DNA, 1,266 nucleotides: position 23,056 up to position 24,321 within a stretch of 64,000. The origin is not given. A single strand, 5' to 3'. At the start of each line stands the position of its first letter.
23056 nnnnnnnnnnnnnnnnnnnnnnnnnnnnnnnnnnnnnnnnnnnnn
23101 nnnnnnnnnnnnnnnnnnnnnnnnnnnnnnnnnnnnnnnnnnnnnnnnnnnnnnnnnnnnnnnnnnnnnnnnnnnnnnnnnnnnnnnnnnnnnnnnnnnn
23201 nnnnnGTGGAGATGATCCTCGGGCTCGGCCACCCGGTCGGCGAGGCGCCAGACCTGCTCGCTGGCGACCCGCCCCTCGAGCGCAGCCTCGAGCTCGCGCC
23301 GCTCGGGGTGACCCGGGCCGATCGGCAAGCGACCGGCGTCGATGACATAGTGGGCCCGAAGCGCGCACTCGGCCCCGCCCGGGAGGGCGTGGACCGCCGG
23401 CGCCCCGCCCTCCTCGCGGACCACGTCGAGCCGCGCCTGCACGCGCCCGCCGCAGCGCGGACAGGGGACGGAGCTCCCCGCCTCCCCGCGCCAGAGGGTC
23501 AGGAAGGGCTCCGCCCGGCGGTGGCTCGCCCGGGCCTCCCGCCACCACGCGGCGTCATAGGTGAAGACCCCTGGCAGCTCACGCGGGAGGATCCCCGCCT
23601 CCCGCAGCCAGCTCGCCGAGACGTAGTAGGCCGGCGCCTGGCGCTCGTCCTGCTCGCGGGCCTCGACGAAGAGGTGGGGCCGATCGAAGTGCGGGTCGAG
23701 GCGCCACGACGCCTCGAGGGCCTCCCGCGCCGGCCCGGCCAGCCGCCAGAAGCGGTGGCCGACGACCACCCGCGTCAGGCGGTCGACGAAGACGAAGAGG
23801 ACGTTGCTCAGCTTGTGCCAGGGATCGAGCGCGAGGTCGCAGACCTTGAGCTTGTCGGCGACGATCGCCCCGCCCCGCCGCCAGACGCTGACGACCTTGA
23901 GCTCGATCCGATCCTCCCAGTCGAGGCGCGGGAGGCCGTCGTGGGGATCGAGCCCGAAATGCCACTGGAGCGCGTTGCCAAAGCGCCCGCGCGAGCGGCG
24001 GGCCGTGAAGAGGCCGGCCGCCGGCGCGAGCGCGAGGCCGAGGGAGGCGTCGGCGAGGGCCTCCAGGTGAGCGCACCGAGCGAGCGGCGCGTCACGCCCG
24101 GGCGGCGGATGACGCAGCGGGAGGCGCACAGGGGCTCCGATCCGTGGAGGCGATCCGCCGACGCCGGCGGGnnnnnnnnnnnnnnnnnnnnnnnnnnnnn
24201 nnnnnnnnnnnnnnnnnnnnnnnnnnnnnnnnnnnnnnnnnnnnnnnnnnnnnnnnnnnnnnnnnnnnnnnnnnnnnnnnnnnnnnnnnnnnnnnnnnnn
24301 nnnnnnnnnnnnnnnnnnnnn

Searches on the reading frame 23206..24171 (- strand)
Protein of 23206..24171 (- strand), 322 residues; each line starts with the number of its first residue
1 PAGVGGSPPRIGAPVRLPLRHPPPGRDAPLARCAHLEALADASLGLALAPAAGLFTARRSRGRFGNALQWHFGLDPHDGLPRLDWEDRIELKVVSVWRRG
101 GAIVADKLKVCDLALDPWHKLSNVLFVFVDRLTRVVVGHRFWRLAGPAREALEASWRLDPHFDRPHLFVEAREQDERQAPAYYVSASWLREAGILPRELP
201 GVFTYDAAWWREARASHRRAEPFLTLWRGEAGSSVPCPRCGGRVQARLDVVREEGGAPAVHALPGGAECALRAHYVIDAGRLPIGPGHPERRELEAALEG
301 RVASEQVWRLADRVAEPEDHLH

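Call 12: search_protein_families(library=pfam, proteins=[window:23206-24171:-], max_evalue=0.0001)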
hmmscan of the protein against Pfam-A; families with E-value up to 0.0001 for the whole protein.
window:23206-24171:- (322 aa): 0 families

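Call 30: search_protein_families(library=pfam, proteins=[window:23206-24171:-], max_evalue=1)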
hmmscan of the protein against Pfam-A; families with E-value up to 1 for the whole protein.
window:23206-24171:- (322 aa): 1 family
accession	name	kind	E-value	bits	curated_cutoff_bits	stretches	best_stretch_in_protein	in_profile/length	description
PF21130.3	YgfZ_barrel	-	0.15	12.6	27.2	1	86-105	19-38/68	YgfZ, beta-barrel domain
